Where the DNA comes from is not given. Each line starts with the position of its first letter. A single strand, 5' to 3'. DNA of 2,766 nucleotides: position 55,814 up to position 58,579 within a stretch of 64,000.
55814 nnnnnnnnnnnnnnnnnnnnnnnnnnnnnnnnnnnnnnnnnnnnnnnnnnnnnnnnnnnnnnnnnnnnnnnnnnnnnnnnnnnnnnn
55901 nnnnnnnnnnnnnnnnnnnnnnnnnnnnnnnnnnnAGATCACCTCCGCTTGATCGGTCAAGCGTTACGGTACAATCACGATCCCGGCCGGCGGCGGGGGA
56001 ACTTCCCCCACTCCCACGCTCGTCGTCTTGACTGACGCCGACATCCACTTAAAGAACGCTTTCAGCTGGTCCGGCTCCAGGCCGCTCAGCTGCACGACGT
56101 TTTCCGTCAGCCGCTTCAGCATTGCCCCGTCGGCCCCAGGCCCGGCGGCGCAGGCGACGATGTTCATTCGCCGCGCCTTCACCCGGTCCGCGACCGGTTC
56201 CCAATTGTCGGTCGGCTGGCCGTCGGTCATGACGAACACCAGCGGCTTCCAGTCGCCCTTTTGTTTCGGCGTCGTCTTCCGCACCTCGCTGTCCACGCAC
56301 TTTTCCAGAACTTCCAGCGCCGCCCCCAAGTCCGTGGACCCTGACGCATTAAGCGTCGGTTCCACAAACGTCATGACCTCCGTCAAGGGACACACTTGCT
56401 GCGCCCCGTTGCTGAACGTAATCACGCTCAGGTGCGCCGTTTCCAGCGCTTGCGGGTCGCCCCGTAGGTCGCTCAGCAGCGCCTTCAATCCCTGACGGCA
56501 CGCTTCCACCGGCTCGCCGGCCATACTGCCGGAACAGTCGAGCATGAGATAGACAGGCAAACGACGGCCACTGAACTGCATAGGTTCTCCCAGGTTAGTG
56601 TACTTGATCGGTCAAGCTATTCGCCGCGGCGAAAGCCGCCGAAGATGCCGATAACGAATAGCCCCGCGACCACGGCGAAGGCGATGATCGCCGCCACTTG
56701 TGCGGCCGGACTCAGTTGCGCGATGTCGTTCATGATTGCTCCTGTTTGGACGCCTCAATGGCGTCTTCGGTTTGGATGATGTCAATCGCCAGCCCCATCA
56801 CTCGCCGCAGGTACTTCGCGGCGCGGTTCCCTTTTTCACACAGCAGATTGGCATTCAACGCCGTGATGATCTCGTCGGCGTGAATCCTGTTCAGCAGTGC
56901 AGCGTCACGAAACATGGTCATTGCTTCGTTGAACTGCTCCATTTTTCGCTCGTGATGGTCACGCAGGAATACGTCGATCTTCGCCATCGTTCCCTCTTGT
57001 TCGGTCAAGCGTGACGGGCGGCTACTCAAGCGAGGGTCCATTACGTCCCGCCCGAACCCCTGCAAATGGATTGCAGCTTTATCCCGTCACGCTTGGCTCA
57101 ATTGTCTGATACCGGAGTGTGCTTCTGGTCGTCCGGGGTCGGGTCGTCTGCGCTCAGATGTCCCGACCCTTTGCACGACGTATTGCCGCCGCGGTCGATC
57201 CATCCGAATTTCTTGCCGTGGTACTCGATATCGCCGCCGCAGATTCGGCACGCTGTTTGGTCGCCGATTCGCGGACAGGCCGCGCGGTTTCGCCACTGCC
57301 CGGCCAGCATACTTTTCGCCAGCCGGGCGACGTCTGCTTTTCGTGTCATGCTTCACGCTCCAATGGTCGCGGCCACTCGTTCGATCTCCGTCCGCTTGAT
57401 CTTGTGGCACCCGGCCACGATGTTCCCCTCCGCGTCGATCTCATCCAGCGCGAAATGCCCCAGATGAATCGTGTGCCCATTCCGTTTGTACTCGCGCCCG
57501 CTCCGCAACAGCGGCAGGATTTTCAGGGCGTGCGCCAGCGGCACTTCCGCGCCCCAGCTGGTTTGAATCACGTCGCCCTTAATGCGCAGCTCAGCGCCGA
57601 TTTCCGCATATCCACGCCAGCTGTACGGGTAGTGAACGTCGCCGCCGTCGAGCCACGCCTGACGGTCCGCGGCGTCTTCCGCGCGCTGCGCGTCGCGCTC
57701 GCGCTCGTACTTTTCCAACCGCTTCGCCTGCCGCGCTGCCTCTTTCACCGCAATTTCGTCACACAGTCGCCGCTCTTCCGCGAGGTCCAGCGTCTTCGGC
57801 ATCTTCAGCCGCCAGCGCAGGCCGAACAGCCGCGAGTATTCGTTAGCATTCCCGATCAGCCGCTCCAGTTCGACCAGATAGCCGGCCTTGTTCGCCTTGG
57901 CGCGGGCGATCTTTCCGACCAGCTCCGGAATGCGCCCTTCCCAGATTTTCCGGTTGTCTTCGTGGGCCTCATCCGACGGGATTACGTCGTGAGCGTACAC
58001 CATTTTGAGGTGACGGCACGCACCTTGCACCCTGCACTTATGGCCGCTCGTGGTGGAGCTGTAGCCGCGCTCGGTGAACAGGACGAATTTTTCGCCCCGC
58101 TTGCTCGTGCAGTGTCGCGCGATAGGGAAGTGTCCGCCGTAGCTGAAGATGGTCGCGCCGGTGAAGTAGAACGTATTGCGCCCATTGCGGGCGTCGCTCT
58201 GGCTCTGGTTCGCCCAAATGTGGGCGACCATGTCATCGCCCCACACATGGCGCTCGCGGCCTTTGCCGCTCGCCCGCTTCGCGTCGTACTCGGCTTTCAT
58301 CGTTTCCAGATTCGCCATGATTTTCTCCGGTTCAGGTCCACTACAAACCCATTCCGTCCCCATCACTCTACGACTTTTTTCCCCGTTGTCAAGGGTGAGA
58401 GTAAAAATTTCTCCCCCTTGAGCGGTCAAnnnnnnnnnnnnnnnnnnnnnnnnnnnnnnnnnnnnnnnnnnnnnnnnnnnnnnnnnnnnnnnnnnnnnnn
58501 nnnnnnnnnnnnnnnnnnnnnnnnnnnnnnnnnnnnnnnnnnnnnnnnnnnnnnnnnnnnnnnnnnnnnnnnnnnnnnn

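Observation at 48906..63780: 15-bp palindrome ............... at nearly every gene junction of a 15-kb early-gene block (17 copies plus decayed copies)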

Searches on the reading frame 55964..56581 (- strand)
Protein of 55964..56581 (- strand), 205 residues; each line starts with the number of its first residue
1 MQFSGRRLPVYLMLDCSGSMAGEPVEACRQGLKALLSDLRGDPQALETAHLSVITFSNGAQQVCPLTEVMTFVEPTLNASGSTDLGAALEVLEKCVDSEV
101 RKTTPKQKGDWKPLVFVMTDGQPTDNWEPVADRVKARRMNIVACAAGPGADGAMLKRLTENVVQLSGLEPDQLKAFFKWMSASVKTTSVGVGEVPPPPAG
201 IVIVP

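Call 36: search_protein_families(library=pfam, max_evalue=0.01, proteins=[window:55964-56581:-])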
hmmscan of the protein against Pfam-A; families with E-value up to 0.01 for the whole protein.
window:55964-56581:- (205 aa): 3 families
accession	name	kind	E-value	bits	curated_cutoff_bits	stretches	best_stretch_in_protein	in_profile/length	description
PF00092.34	VWA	-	9.2e-16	59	23.8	1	10-160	2-152/174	von Willebrand factor type A domain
PF13519.12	VWA_2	-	3.1e-09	37.8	27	1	10-122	1-107/107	von Willebrand factor type A domain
PF13768.12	VWA_3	-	4.9e-05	23.9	27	1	11-161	4-148/155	von Willebrand factor type A domain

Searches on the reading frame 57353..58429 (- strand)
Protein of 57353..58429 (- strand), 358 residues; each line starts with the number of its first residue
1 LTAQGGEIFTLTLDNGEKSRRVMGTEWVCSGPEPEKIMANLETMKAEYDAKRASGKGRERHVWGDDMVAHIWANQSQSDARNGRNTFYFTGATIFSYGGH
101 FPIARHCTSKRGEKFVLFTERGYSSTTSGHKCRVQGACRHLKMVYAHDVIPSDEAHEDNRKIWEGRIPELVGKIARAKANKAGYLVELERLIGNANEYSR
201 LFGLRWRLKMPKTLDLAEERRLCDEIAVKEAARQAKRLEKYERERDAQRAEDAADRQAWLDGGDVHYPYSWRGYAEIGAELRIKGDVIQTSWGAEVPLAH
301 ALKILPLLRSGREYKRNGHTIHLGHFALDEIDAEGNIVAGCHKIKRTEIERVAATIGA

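Call 7: search_protein_families(library=phrogs, proteins=[window:57353-58429:-])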
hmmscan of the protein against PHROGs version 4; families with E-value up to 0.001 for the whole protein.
window:57353-58429:- (358 aa): 1 family
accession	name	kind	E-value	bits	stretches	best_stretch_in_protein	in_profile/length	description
phrog_7247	-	unknown function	2.6e-55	189.1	1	64-357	6-346/365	-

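Call 10: search_dna_similar(query=window:57353-58429:-, collection=phages, mode=protein, max_rows=15)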
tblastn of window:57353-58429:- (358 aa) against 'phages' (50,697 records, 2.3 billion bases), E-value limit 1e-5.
Records with a match: 40; places in all: 59; records where one place covers at least 80% of the query: 20.
Best place of each record, by identity: <60% 40.
By first word of the organism name: Caulobacter 17; Brevundimonas 5; Achromobacter 3; Pseudomonas 3; Rhizobium 2; Synechococcus 2; Xylella 2; Xanthomonas 2; phage 1; Limnohabitans 1; and 2 more.
By host as written in the record: Caulobacter crescentus NA1000 6; Caulobacter vibrioides CB15 4; Caulobacter crescentus 4; - 4; Achromobacter xylosoxidans 3; Rhizobium etli Brasil5 2; Brevundimonas goettingensis LVF2 2; Brevundimonas pondensis LVF1 2; and 9 more.
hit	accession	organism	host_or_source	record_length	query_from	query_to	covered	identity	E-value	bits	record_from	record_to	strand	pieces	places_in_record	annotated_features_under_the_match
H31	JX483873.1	Rhizobium phage RHEph01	Rhizobium etli Brasil5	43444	60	357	83%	33.2%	1e-37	149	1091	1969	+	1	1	hypothetical protein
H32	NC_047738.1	Rhizobium phage RHEph01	Rhizobium etli Brasil5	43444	60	357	83%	33.2%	1e-37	149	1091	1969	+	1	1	hypothetical protein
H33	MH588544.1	Caulobacter phage CcrBL10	Caulobacter vibrioides CB15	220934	67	353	80%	32.7%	8e-27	117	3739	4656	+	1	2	right and left terminal repeat sequences and all genes contained ... | hypothetical protein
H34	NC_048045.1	Caulobacter phage CcrBL10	Caulobacter vibrioides CB15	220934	67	353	80%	32.7%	8e-27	117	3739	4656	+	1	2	right and left terminal repeat sequences and all genes contained ... | hypothetical protein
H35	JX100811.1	Caulobacter virus Karma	Caulobacter crescentus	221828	67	357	81%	30.6%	2e-23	107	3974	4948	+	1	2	right and left terminal repeat sequences and all genes contained ... | hypothetical protein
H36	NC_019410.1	Caulobacter virus Karma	Caulobacter crescentus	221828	67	357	81%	30.6%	2e-23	107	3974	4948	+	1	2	right and left terminal repeat sequences and all genes contained ... | hypothetical protein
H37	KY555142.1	Caulobacter phage Ccr10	Caulobacter crescentus NA1000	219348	67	357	81%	30.5%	3e-20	98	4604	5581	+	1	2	right and left terminal repeat sequences and all genes contained ... | hypothetical protein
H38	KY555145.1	Caulobacter phage Ccr29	Caulobacter crescentus NA1000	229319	67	357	81%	30.5%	3e-20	98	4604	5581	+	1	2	right and left terminal repeat sequences and all genes contained ... | hypothetical protein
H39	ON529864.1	Brevundimonas phage vB_BgoS-Fanboy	Brevundimonas goettingensis LVF2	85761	67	344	78%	31.9%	1e-20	99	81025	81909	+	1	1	hypothetical protein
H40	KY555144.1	Caulobacter phage Ccr5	Caulobacter crescentus NA1000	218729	67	353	80%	30.7%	2e-20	99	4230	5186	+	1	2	right and left terminal repeat sequences and all genes contained ... | hypothetical protein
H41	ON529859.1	Brevundimonas phage vB_BgoS-BabaJaga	Brevundimonas goettingensis LVF2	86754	58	344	80%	30.7%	1e-17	91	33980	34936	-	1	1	hypothetical protein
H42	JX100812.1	Caulobacter virus Magneto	Caulobacter crescentus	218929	67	357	81%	30.2%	2e-19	96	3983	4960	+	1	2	right and left terminal repeat sequences and all genes contained ... | hypothetical protein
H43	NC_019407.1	Caulobacter virus Magneto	Caulobacter crescentus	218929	67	357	81%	30.2%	2e-19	96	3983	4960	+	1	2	right and left terminal repeat sequences and all genes contained ... | hypothetical protein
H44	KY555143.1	Caulobacter phage Ccr2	Caulobacter crescentus NA1000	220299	67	353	80%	30.6%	2e-19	96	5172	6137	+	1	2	right and left terminal repeat sequences and all genes contained ... | hypothetical protein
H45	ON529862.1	Brevundimonas phage vB_BpoS-Poludnitsa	Brevundimonas pondensis LVF1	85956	58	344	80%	30.4%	2e-19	96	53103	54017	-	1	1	hypothetical protein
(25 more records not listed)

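Call 14: find_related_loci(query=window:57353-58318:-, collection=viral_contigs, flank=10000)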
Query window:57353-58318:- (321 aa) in viral_contigs; peptide patterns used: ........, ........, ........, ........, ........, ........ (x = any residue, [..] = any of these).
3 stretches matched a pattern, but none encodes a relative of the query by tblastn (E <= 1e-3).

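Call 17: find_homologous_proteins(query=window:57353-58318:-)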
Query window:57353-58318:- (321 aa): 175 proteins with E <= 0.001 among 2427 candidates; the best 120 are listed.
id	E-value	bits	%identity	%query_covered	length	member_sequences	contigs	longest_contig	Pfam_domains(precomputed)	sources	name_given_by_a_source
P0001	1.1e-216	736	100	100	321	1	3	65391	-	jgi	jgi:hypothetical protein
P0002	6.9e-84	300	50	93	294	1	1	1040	-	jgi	jgi:hypothetical protein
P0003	3.3e-82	294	49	92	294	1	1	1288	-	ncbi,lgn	-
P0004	1.9e-79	285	49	92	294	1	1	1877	-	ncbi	-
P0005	3.6e-74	268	48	93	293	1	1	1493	-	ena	-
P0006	3.0e-73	265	47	93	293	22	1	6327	-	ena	-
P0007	8.6e-73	263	46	94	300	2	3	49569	-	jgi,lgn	jgi:hypothetical protein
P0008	3.3e-72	261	47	93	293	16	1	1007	-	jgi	jgi:hypothetical protein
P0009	3.7e-72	261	46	93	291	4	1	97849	-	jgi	jgi:hypothetical protein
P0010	3.7e-72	261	46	93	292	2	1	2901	-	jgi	-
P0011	6.0e-72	261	46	93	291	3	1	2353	-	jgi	-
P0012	1.1e-71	260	45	96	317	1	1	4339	-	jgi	jgi:hypothetical protein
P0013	1.4e-70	256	45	93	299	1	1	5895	-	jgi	jgi:hypothetical protein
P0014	1.4e-70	256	46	93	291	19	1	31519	-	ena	-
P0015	2.0e-70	256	46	93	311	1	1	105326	-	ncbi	-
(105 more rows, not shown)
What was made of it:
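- Tried and rejected: The best non-self homologue of a block protein is 50% identical (call 17).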

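Call 18: find_encoding_contigs(protein=P0001, flank=10000, max_places=6)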
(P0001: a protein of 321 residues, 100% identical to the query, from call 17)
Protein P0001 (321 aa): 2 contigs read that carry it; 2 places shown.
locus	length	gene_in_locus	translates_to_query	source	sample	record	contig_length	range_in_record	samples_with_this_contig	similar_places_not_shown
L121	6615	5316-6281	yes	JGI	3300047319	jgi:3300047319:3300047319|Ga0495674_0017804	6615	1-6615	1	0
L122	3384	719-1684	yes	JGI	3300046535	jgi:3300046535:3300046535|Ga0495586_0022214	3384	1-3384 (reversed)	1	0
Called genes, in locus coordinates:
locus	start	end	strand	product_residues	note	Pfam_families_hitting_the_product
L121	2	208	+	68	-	?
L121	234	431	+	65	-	-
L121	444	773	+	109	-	-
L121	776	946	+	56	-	-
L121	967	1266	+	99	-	-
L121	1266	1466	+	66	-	-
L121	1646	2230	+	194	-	-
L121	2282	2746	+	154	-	-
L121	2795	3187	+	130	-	-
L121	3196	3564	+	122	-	-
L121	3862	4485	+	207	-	-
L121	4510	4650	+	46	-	-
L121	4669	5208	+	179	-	-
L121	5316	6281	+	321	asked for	-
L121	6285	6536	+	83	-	-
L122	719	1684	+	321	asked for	-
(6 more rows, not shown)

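Call 19: find_encoding_contigs(protein=P0007, flank=10000, max_places=3)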
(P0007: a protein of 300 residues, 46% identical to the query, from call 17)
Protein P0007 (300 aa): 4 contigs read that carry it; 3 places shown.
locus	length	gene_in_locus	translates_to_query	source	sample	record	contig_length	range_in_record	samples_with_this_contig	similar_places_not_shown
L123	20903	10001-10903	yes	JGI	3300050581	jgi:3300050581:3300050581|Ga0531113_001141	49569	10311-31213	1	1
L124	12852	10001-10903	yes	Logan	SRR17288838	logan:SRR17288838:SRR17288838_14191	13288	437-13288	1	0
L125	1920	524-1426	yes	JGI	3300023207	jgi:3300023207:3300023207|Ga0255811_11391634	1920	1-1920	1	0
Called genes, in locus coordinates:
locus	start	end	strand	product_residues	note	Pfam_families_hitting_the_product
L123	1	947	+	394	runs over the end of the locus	PF00589:Phage_integrase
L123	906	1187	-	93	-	-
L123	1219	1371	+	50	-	-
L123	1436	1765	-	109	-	-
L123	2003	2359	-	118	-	-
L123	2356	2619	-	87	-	-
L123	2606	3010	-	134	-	-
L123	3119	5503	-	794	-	PF08706:D5_N, PF19263:DUF5906, PF02257:RFX_DNA_binding (weak)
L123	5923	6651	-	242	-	-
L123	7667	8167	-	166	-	-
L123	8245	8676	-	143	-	PF01381:HTH_3 (weak), PF13560:HTH_31 (weak)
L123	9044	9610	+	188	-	-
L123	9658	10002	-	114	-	-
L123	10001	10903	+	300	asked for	-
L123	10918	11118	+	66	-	-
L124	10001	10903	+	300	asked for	-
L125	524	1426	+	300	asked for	-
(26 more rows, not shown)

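Call 20: find_encoding_contigs(protein=P0009, flank=10000, max_places=2)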
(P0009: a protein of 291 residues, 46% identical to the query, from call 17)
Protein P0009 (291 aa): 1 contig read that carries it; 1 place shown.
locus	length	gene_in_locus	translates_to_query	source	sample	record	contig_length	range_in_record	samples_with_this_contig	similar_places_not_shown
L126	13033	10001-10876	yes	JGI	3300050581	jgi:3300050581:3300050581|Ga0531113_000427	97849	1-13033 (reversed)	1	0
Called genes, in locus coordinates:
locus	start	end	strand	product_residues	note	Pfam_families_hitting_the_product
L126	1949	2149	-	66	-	-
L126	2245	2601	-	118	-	-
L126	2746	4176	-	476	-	-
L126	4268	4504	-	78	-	-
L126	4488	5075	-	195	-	-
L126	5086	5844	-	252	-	PF00239:Resolvase, PF07508:Recombinase (weak)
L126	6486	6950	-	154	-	-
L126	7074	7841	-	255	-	PF00239:Resolvase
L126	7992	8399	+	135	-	-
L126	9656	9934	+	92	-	-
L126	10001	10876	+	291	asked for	-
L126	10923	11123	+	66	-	-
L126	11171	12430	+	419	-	-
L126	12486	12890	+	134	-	-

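Call 21: find_encoding_contigs(protein=P0015, flank=10000, max_places=2)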
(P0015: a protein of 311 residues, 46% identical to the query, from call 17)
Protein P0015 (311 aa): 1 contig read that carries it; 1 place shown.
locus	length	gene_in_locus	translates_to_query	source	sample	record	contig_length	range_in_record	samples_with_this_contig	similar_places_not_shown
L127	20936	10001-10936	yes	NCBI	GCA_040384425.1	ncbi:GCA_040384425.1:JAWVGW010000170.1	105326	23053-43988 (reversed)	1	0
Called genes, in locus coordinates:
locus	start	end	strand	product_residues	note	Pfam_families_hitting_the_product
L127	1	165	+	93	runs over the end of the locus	-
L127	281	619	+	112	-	-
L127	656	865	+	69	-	-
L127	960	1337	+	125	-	-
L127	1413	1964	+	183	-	-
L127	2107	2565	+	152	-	-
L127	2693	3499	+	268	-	-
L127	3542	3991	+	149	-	-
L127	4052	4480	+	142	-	-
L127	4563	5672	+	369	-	-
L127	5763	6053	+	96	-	-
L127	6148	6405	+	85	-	-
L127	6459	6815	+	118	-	-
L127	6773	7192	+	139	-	-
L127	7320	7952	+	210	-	-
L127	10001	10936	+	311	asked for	-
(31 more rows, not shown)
